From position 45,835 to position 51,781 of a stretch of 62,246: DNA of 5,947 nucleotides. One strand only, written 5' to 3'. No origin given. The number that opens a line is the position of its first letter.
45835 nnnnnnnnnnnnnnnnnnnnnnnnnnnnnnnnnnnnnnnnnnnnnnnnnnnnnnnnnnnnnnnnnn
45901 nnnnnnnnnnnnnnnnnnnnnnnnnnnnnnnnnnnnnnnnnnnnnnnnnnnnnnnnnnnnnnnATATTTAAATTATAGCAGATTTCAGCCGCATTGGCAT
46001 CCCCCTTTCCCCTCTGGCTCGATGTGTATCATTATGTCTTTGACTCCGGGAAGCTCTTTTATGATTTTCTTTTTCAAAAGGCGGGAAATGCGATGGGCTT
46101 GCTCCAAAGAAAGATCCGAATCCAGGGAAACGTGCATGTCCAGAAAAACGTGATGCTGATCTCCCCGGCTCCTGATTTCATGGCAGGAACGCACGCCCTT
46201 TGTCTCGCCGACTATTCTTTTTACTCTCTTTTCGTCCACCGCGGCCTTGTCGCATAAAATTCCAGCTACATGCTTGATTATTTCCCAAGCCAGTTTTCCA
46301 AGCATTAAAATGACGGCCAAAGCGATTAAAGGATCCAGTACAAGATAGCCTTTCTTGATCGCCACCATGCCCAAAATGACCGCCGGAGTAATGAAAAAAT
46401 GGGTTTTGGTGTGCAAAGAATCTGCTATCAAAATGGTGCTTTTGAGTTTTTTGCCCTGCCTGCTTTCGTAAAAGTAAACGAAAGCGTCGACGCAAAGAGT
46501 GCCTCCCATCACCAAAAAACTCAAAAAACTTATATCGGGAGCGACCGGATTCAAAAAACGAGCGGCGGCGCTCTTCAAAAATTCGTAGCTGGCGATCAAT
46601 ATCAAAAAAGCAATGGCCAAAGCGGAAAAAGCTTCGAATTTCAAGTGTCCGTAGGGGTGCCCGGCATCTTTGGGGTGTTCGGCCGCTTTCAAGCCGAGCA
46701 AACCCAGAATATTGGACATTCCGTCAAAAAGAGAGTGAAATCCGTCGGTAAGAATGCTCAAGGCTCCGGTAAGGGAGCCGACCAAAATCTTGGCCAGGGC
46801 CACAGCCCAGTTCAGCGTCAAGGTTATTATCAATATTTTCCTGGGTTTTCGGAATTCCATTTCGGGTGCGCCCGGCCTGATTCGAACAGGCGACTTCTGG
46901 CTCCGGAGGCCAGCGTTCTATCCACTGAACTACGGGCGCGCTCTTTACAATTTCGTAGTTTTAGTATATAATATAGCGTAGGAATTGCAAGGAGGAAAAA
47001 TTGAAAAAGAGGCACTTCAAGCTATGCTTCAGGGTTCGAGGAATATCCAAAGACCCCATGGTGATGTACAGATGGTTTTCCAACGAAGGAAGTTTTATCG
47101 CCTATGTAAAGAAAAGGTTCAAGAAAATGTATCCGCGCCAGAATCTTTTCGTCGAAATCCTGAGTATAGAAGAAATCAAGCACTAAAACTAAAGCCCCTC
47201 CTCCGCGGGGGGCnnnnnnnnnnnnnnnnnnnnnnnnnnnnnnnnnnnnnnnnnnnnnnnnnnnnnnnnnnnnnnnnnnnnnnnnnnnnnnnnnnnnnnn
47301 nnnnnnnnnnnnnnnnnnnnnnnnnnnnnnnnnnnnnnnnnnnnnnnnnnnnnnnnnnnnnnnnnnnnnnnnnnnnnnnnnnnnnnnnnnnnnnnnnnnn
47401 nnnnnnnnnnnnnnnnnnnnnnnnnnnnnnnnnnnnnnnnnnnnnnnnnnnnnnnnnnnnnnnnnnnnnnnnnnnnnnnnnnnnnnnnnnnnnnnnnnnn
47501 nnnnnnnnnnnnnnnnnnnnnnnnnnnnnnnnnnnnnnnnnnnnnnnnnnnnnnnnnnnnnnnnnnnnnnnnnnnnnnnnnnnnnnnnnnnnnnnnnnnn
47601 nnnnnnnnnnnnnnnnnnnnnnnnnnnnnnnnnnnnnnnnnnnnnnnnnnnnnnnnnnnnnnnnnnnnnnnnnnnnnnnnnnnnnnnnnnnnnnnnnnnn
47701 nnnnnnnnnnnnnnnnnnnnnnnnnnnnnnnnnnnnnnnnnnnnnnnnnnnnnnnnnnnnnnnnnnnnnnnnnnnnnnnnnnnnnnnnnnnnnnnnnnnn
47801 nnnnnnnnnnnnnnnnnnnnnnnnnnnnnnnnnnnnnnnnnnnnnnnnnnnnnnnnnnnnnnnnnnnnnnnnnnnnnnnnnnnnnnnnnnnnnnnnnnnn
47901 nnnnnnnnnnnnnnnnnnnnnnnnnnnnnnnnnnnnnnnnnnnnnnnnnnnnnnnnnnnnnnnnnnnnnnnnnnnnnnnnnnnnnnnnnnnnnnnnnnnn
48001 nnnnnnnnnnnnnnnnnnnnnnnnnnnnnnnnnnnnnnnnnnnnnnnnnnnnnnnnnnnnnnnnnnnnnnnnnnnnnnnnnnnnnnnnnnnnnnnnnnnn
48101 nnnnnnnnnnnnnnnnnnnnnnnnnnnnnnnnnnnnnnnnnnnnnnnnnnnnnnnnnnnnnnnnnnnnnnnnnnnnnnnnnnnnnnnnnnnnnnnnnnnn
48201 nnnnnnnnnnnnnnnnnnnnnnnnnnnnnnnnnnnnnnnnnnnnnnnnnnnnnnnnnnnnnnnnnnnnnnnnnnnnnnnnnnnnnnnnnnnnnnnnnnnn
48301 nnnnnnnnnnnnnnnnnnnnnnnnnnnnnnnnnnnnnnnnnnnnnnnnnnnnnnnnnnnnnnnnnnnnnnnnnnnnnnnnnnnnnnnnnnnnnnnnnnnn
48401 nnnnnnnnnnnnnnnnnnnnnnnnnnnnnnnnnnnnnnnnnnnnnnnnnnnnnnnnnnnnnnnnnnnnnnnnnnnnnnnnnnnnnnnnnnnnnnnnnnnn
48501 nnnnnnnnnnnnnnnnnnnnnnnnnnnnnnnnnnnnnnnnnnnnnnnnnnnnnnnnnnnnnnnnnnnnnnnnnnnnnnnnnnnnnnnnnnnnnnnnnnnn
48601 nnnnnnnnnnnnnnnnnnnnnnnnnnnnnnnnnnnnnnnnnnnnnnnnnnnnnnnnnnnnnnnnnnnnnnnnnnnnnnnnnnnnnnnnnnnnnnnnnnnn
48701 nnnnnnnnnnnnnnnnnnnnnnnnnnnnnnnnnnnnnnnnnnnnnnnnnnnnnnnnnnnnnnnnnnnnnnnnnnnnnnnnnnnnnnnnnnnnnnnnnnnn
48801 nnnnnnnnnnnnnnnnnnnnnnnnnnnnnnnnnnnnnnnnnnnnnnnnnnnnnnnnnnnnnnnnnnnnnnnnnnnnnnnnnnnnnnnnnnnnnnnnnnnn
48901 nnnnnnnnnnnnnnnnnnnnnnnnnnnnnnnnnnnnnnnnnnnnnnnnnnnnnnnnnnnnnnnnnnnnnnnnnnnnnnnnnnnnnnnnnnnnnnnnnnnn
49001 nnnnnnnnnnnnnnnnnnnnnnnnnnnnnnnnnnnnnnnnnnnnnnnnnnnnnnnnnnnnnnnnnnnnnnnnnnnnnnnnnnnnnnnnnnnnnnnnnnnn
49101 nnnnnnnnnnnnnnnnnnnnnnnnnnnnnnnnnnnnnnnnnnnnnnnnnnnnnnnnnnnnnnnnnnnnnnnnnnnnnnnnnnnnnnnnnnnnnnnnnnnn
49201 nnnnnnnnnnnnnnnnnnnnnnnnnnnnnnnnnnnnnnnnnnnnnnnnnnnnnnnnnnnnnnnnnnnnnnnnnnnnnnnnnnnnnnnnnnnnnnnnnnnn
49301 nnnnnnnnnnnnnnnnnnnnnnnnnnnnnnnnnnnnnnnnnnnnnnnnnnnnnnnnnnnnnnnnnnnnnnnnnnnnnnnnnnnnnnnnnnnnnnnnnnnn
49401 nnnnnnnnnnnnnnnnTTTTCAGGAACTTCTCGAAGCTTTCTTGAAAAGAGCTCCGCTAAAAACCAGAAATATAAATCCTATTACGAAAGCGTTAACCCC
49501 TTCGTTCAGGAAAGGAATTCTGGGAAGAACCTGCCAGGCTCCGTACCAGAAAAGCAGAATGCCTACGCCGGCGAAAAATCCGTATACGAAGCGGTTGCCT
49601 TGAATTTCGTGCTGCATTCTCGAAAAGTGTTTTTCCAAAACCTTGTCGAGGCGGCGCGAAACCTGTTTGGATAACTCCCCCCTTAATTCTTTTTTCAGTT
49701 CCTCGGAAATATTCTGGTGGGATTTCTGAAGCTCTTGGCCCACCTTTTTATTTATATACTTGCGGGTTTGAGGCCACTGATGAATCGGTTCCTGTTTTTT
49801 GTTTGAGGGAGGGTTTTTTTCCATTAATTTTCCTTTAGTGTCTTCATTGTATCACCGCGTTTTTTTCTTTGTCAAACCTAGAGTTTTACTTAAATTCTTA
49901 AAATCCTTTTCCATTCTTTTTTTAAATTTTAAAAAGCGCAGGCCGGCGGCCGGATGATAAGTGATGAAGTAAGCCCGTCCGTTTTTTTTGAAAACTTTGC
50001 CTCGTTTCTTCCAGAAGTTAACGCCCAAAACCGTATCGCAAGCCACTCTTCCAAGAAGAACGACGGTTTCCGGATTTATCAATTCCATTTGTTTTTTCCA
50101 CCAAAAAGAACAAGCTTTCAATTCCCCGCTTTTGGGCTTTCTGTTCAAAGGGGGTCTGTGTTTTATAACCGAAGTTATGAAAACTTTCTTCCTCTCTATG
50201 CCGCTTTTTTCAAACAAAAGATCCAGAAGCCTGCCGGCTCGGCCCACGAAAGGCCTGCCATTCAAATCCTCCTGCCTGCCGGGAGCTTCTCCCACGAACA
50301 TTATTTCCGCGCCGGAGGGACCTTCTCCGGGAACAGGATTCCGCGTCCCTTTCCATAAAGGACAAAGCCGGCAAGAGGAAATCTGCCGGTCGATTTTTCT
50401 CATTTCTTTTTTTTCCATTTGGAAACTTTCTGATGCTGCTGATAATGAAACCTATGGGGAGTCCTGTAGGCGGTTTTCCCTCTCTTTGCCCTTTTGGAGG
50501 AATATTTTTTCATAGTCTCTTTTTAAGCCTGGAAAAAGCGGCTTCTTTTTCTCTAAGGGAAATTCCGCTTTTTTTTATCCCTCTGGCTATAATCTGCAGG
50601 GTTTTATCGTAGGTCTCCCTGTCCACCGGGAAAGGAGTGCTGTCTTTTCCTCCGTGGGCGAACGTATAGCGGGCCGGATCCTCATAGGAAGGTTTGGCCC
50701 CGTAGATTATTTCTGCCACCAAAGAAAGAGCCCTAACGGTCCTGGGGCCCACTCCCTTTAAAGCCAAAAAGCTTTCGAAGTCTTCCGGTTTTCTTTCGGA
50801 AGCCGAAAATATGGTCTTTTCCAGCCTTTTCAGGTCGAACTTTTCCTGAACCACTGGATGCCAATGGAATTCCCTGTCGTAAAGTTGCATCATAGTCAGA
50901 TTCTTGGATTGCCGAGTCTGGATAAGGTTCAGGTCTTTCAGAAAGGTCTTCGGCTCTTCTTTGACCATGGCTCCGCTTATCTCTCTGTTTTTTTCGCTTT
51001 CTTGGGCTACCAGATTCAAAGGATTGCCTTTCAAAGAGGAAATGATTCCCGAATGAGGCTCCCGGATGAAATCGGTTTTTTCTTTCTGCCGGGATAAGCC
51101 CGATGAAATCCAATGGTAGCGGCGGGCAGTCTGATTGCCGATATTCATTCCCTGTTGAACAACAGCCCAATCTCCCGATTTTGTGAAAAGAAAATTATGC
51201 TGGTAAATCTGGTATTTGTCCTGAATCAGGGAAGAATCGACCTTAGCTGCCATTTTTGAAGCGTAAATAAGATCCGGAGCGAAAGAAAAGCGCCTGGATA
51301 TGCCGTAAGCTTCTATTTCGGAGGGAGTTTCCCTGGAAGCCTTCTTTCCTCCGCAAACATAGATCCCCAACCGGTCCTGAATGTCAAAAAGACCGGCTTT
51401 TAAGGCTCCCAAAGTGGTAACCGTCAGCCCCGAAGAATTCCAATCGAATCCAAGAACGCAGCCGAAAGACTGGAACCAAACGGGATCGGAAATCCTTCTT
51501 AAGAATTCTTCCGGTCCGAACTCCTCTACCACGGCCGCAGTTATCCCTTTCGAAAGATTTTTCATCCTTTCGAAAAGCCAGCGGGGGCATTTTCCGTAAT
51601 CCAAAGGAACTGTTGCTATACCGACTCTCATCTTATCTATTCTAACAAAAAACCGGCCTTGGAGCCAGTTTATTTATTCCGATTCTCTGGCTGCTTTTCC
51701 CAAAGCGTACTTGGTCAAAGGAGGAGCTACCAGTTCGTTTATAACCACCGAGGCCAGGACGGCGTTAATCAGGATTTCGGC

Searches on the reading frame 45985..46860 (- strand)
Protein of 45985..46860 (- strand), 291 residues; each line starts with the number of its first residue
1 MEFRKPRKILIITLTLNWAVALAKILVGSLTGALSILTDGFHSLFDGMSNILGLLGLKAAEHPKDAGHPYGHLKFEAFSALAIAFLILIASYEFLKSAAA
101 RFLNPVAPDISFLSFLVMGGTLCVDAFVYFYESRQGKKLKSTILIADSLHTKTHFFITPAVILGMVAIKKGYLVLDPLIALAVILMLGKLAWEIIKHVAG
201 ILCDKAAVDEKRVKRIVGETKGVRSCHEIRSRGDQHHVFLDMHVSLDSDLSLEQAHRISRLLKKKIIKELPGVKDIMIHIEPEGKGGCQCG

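Call 9: search_protein_families(library=pfam, proteins=[window:45985-46860:-], max_evalue=0.001)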
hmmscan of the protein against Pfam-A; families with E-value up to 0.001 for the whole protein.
window:45985-46860:- (291 aa): 2 families
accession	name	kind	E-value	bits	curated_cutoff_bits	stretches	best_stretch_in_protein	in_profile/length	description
PF01545.26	Cation_efflux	-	4.5e-34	118.4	26.6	1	10-202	1-197/198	Cation efflux family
PF16916.11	ZT_dimer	-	1.2e-20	73.7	26.7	1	209-283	5-78/78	Dimerisation domain of Zinc Transporter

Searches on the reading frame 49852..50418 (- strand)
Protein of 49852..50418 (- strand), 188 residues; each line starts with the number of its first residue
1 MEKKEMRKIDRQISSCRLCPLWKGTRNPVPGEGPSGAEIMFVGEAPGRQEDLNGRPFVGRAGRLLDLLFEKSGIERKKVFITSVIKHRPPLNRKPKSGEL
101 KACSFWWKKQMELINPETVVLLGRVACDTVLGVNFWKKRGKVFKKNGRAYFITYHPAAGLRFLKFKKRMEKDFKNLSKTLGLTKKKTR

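Call 10: search_protein_families(library=pfam, proteins=[window:49852-50418:-], max_evalue=0.001)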
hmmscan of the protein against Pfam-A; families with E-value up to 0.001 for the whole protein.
window:49852-50418:- (188 aa): 1 family
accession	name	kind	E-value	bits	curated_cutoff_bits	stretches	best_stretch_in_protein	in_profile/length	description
PF03167.25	UDG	-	1.5e-34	119.6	24.3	1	30-164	1-127/141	Uracil DNA glycosylase superfamily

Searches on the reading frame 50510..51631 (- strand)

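Call 10: search_protein_families(library=pfam, proteins=[window:50510-51631:-], max_evalue=0.001)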
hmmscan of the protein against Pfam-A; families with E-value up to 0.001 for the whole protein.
window:50510-51631:- (373 aa): 1 family
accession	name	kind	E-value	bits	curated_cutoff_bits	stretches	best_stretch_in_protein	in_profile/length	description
PF05559.16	DUF763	-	6.8e-120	400.5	35.5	1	4-336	1-319/319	Protein of unknown function (DUF763)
